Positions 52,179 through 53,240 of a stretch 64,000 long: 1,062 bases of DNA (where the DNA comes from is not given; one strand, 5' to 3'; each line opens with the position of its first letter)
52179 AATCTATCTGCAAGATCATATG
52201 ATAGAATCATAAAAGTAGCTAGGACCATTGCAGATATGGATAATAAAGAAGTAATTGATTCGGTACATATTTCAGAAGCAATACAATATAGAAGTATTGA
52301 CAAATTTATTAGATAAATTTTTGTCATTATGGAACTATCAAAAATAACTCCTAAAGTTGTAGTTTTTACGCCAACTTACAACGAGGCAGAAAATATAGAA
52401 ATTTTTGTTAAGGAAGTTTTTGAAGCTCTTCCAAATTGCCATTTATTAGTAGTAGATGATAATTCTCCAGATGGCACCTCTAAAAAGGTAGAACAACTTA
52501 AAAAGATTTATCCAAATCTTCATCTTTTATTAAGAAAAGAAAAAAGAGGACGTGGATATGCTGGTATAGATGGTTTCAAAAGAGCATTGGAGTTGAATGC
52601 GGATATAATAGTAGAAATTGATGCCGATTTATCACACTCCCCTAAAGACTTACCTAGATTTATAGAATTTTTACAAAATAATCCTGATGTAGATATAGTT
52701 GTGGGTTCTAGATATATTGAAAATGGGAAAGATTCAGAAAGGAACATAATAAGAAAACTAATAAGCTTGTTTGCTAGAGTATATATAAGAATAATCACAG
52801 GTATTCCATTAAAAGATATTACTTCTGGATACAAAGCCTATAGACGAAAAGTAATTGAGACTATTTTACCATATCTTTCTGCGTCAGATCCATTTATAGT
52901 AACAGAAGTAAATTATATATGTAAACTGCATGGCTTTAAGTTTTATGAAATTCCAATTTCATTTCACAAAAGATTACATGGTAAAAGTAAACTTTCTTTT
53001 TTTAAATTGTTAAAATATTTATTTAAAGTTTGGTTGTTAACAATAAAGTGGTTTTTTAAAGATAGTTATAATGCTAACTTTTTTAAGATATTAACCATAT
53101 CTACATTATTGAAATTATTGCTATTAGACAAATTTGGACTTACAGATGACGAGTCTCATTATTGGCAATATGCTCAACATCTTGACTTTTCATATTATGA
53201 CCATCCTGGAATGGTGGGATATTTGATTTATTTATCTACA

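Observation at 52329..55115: One polypeptide joining donor synthesis, periplasmic transfer and phosphatase: GT2 + GT-C + PAP2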

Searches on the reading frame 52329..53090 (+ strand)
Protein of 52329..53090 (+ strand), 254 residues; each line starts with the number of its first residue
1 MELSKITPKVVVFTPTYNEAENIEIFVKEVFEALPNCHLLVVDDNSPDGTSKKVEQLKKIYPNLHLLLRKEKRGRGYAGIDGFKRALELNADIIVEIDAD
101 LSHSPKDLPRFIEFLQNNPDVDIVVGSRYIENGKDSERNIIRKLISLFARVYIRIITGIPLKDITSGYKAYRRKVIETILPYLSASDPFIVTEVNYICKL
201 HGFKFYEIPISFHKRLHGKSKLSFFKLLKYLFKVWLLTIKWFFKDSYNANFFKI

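Call 56: search_solved_structures(query=window:52329-53090:+, max_evalue=1e-10, show_alignments=2)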
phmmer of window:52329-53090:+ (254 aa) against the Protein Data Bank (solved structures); distinct sequences matched with E-value up to 1e-10: 4.
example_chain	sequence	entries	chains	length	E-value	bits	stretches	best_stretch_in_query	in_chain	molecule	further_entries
5mlz_A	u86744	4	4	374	2.9e-31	112.3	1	8-241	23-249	Dolichol monophosphate mannose synthase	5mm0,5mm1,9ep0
9bhc_C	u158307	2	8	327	2.3e-15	60.2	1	8-233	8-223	Undecaprenyl-phosphate 4-deoxy-4-formamido-L-arabinose transferase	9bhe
8vxh_A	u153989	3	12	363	3.1e-15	59.7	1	8-233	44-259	Undecaprenyl-phosphate 4-deoxy-4-formamido-L-arabinose transferase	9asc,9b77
9hwj_A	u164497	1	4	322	1.8e-14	57.2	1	8-233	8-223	Undecaprenyl-phosphate 4-deoxy-4-formamido-L-arabinose transferase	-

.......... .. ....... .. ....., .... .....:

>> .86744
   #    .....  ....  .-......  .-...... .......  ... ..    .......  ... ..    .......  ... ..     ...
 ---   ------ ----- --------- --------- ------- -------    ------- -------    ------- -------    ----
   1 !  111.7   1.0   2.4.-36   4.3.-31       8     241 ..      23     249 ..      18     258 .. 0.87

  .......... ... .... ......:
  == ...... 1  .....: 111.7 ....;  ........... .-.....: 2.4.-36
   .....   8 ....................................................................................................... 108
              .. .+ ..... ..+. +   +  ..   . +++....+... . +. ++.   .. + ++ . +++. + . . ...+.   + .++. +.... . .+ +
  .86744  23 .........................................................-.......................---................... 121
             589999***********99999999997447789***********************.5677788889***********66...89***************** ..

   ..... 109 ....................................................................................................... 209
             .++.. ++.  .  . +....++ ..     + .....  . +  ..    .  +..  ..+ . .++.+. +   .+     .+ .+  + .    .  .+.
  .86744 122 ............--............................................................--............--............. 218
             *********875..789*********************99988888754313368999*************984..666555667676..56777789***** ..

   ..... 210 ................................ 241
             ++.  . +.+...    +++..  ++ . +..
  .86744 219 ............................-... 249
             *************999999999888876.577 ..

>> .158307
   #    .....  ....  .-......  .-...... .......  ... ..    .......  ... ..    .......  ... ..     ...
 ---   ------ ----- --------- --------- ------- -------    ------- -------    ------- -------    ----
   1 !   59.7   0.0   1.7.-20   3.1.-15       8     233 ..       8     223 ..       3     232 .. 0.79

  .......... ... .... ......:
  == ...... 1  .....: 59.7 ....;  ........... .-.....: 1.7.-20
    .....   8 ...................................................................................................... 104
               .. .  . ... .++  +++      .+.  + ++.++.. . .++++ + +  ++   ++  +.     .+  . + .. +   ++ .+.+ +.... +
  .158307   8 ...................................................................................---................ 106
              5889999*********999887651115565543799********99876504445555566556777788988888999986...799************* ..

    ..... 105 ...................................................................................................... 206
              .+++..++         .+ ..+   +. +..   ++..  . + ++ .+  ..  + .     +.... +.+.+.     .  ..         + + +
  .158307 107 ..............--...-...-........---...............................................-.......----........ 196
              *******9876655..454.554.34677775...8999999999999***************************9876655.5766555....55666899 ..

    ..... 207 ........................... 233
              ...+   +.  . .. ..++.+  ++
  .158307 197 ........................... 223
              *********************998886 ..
